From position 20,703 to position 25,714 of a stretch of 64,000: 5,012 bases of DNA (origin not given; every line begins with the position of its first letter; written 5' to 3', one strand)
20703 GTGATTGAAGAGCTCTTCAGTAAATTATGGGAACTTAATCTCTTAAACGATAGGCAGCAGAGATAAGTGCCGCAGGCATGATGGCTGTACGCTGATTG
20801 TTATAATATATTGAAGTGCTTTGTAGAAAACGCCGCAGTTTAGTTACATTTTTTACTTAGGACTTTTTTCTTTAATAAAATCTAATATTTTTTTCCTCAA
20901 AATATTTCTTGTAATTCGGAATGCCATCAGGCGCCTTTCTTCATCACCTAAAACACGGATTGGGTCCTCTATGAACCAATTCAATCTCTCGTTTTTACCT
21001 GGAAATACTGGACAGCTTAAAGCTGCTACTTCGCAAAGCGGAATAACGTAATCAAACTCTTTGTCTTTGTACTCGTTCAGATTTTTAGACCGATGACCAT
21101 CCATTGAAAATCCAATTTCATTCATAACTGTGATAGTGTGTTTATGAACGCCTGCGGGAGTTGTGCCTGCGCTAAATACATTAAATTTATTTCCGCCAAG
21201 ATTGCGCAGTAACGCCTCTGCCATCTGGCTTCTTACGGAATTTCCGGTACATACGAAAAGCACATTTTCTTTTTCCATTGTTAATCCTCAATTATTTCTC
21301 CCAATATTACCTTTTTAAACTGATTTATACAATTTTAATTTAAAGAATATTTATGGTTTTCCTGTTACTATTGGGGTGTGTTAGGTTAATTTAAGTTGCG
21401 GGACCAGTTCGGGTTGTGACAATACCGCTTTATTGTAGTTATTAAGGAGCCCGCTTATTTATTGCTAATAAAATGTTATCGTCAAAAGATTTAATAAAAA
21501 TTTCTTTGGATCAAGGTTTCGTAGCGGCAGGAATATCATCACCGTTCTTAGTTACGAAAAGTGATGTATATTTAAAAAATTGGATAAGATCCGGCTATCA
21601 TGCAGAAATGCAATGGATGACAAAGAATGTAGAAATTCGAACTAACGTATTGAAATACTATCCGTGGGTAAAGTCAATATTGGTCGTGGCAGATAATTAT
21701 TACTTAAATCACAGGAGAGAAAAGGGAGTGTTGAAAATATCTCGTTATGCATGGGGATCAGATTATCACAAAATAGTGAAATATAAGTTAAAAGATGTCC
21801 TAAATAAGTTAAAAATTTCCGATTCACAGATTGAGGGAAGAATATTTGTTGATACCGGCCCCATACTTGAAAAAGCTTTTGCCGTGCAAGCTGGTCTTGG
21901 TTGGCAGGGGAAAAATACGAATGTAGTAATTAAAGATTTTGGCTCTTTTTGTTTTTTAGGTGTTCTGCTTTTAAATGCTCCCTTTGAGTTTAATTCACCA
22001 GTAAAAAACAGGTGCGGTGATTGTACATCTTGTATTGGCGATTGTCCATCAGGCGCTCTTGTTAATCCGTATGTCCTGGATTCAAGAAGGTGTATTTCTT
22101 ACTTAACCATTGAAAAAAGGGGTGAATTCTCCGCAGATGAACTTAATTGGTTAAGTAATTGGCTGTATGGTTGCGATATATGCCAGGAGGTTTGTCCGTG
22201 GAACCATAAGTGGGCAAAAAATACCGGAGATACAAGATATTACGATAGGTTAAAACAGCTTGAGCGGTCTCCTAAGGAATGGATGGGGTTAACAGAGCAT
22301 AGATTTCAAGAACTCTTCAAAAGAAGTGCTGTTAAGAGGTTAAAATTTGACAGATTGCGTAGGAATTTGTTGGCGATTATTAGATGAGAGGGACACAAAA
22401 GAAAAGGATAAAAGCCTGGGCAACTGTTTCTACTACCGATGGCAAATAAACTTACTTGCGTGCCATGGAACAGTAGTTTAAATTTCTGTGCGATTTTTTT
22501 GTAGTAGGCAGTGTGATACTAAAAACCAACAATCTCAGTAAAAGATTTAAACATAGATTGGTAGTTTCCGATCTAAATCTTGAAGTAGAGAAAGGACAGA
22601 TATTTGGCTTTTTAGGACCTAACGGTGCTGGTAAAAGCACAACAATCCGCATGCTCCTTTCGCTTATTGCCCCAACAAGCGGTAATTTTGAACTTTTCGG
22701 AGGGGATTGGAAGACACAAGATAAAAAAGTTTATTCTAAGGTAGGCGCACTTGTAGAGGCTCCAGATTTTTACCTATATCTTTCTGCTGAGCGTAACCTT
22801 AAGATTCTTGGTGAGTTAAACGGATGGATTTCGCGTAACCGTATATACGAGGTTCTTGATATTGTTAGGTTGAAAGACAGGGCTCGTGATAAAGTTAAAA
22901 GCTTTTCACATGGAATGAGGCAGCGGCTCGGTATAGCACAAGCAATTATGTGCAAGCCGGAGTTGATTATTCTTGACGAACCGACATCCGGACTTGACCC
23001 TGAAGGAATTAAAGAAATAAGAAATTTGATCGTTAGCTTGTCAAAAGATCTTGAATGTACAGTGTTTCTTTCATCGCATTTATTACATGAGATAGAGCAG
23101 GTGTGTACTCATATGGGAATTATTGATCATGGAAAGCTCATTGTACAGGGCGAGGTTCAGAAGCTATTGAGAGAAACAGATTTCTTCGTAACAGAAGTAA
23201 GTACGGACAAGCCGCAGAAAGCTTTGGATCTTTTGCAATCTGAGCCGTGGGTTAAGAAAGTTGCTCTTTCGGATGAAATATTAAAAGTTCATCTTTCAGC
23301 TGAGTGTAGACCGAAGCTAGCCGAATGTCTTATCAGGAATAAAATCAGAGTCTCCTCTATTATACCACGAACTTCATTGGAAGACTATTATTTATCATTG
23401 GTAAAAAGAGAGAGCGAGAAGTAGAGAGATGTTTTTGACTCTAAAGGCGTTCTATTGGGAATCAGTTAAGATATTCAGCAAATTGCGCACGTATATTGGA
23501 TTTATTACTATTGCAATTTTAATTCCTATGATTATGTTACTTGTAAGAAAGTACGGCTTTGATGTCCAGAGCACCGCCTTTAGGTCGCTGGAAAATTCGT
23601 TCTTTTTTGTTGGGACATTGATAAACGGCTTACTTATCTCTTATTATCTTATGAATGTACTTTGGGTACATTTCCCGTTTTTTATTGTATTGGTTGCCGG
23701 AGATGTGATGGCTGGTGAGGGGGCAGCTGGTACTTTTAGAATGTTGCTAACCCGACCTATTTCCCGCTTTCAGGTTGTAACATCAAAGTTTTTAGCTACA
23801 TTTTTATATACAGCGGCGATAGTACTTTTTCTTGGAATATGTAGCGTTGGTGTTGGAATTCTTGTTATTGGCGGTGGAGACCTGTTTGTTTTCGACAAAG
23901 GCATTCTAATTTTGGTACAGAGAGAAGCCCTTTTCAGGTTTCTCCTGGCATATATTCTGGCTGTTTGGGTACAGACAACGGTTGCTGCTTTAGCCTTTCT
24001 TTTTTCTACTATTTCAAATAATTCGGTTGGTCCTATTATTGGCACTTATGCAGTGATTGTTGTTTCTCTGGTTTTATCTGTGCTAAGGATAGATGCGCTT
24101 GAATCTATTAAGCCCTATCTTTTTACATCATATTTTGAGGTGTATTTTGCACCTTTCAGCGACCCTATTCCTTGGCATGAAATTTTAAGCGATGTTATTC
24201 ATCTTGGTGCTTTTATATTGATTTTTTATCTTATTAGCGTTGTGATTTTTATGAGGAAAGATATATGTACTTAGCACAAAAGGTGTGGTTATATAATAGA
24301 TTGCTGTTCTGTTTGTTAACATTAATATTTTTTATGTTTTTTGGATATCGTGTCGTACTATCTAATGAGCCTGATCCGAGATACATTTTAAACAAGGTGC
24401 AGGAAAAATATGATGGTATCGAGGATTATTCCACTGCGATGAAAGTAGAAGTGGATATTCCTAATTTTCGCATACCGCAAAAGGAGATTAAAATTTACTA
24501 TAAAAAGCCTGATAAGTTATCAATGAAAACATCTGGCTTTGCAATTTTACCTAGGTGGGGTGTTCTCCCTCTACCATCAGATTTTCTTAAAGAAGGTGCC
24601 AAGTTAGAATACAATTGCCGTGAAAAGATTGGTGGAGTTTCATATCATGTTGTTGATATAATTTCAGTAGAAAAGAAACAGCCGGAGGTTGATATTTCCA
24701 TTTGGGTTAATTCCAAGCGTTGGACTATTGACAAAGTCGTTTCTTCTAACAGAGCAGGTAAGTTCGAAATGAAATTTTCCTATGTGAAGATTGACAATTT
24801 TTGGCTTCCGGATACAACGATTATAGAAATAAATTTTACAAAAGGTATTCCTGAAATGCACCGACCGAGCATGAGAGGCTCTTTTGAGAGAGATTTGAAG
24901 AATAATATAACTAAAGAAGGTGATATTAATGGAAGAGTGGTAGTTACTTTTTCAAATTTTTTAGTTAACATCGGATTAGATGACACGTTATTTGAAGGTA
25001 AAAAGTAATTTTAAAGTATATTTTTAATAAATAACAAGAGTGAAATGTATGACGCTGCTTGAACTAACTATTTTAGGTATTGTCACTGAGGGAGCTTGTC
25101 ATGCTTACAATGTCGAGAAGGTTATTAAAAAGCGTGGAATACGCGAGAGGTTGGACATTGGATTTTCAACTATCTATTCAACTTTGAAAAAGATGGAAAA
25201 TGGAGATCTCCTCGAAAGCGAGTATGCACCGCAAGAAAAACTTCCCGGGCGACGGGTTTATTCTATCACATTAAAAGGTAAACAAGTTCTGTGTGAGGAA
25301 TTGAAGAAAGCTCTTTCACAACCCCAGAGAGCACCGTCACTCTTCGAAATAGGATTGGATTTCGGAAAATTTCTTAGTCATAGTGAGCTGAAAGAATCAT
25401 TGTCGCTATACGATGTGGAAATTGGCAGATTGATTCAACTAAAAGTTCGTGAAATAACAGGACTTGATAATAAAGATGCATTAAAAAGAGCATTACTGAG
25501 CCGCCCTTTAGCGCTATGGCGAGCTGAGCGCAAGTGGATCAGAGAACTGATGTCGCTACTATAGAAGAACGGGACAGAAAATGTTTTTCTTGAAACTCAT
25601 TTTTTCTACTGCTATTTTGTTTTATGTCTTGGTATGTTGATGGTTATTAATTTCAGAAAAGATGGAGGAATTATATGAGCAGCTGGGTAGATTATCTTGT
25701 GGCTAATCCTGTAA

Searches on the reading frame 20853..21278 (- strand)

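Call 96: search_protein_families(library=pfam, proteins=[window:20853-21278:-], max_evalue=0.0001)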
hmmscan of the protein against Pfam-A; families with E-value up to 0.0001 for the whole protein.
window:20853-21278:- (141 aa): 1 family
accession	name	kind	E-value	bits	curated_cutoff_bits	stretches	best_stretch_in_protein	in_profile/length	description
PF01451.26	LMWPc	-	7.2e-21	75.3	23.2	1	6-107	1-122/144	Low molecular weight phosphotyrosine protein phosphatase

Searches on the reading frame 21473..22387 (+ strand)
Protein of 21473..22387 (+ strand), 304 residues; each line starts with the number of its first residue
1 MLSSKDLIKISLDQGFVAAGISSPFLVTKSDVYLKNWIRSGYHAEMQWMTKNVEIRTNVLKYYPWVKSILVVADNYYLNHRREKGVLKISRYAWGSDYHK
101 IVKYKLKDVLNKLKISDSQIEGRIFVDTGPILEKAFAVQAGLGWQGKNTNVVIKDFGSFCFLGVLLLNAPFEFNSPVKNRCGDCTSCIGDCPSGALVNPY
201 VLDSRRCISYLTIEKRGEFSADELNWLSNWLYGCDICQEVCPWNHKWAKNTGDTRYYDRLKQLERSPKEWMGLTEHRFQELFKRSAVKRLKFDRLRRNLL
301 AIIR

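Call 96: search_protein_families(library=pfam, proteins=[window:21473-22387:+], max_evalue=0.0001)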
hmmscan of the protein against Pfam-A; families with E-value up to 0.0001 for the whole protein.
window:21473-22387:+ (304 aa): 3 families
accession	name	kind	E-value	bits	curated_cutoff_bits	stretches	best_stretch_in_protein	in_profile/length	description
PF13484.11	Fer4_16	-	1.5e-20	74.2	30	1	180-244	1-66/66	4Fe-4S double cluster binding domain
PF08331.15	QueG_DUF1730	-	8.5e-18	64.5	25.1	1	56-128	1-77/77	Epoxyqueuosine reductase QueG, DUF1730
PF13187.11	Fer4_9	-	3.8e-05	24.1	27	0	179-195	35-51/52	4Fe-4S dicluster domain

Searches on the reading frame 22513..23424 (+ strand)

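Call 96: search_protein_families(library=pfam, proteins=[window:22513-23424:+], max_evalue=0.0001)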
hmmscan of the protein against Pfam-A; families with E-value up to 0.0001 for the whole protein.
window:22513-23424:+ (303 aa): 2 families
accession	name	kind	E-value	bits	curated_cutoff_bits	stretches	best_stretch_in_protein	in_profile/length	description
PF00005.33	ABC_tran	-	8.7e-30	104.5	25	1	19-159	2-137/137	ABC transporter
PF13304.12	AAA_21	-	1.5e-10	42.1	27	1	130-191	237-300/304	AAA domain, putative AbiEii toxin, Type IV TA system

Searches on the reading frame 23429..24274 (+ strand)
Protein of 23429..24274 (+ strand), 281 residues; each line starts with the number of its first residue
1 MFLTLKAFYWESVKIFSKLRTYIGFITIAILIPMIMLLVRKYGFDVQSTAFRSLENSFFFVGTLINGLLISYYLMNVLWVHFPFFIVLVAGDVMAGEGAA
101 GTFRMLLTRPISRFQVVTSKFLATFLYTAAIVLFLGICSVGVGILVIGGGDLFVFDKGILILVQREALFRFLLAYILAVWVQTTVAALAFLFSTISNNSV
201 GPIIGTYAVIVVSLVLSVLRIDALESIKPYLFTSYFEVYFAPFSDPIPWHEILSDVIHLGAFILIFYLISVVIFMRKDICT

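Call 96: search_protein_families(library=pfam, proteins=[window:23429-24274:+], max_evalue=0.0001)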
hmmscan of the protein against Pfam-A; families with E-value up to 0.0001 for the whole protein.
window:23429-24274:+ (281 aa): 2 families
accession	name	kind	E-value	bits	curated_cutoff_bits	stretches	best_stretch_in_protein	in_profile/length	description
PF12679.13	ABC2_membrane_2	-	1.2e-09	38.2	27.2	1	17-279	12-283/283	ABC-2 family transporter protein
PF12730.13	ABC2_membrane_4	-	2.8e-07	31.1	27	1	20-206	10-172/179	ABC-2 family transporter protein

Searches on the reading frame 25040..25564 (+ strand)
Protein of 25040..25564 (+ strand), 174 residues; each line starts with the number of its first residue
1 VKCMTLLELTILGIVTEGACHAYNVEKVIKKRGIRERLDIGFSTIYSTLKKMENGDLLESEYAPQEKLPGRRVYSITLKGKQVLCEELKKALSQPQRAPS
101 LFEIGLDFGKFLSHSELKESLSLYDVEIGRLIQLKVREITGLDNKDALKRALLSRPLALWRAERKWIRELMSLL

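Call 96: search_protein_families(library=pfam, proteins=[window:25040-25564:+], max_evalue=0.0001)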
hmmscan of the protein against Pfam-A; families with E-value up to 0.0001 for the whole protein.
window:25040-25564:+ (174 aa): 1 family
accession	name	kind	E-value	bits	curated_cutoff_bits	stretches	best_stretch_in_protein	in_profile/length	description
PF03551.20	PadR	-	6.6e-10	39.3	27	1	11-84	1-73/75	Transcriptional regulator PadR-like family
